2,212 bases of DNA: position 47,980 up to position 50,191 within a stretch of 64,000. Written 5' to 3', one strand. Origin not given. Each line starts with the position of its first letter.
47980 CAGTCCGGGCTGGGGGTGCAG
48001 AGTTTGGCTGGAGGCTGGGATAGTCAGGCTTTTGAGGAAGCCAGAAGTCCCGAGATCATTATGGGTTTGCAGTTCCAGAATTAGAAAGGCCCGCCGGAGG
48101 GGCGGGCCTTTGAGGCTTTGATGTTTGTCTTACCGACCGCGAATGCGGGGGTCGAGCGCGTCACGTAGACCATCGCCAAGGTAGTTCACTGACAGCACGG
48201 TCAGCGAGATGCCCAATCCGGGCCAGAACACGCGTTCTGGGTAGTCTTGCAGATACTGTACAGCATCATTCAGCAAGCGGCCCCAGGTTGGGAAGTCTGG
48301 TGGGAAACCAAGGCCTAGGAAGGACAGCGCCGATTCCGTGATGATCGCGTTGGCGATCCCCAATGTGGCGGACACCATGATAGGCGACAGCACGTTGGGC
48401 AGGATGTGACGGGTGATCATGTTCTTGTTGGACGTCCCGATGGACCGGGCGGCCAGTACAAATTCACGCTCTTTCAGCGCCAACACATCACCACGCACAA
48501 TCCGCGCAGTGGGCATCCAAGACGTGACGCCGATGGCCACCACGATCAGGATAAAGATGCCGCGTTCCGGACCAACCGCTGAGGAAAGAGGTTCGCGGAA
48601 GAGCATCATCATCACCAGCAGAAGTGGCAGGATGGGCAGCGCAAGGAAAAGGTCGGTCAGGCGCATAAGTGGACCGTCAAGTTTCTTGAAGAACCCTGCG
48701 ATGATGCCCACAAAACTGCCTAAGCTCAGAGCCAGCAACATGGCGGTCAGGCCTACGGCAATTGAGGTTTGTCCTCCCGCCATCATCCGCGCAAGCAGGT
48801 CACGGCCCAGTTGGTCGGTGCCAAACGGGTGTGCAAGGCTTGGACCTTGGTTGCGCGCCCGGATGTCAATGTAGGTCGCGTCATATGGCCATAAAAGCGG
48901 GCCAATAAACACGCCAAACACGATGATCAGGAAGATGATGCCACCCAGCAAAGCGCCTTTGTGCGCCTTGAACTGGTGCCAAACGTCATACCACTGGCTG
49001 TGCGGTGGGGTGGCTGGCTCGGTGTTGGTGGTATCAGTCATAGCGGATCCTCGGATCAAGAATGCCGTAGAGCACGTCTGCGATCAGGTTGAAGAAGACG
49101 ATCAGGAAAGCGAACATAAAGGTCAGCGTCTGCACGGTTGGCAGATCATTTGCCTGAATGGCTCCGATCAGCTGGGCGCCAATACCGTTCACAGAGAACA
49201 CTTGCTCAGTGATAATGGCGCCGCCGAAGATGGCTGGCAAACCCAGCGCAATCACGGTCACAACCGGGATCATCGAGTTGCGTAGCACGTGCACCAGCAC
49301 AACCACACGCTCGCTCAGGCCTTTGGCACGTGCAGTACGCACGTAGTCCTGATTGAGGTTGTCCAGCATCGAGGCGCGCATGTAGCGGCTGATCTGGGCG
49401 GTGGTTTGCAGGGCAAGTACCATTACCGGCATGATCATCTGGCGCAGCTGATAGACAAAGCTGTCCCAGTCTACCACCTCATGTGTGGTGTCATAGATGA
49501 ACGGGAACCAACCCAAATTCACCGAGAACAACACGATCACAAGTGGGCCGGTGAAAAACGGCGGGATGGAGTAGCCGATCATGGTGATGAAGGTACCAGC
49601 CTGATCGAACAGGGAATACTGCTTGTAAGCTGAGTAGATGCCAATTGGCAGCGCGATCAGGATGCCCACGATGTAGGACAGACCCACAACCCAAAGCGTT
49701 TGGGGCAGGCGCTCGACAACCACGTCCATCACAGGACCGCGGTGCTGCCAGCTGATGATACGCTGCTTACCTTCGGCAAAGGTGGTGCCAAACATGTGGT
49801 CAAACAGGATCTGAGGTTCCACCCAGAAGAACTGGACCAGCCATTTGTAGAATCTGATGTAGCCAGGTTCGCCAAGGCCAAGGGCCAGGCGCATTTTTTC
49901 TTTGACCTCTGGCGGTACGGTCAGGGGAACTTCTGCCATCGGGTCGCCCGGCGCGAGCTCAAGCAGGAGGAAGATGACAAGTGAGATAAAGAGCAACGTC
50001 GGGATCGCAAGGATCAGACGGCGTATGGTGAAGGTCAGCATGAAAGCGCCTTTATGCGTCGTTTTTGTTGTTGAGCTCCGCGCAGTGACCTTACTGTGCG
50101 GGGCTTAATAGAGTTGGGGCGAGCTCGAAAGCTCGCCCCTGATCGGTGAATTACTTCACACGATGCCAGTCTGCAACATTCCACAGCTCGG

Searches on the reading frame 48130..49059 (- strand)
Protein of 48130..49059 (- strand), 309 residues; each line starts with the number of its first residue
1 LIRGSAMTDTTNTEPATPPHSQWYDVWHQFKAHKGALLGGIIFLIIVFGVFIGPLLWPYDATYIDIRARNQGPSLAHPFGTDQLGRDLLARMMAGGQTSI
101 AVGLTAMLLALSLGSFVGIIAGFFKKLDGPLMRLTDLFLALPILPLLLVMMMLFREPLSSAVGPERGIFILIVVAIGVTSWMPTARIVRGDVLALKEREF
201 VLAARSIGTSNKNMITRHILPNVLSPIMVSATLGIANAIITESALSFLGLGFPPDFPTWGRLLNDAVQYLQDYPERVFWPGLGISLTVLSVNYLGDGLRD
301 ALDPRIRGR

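Call 69: search_protein_families(library=pfam, proteins=[window:48130-49059:-], max_evalue=0.00001)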
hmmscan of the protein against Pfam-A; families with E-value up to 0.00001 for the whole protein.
window:48130-49059:- (309 aa): 2 families
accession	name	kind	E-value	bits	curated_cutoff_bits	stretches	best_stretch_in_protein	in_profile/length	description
PF00528.27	BPD_transp_1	-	1e-31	110.5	26.4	1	114-307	1-183/184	Binding-protein-dependent transport system inner membrane component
PF12911.12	OppC_N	-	2.9e-16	59.5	23.9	1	21-73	1-53/53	N-terminal TM domain of oligopeptide transport permease C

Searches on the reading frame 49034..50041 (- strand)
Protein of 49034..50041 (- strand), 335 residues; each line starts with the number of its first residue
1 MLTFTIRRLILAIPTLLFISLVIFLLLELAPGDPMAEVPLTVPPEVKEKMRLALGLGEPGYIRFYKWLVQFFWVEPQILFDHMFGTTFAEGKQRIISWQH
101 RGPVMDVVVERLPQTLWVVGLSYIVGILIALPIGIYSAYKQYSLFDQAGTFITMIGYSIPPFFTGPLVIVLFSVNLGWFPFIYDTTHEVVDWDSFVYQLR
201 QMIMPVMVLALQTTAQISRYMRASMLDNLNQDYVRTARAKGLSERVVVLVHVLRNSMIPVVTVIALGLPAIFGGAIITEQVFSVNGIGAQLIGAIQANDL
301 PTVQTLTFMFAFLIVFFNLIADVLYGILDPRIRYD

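Call 69: search_protein_families(library=pfam, proteins=[window:49034-50041:-], max_evalue=0.00001)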
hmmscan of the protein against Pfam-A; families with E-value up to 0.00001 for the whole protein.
window:49034-50041:- (335 aa): 2 families
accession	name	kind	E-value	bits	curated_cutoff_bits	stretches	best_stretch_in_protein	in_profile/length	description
PF00528.27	BPD_transp_1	-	3.1e-37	128.5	26.4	1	130-333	1-183/184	Binding-protein-dependent transport system inner membrane component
PF19300.4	BPD_transp_1_N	-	2.8e-10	40.8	23.8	1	1-116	1-111/114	Binding-prot-dependent transport system membrane comp, N-term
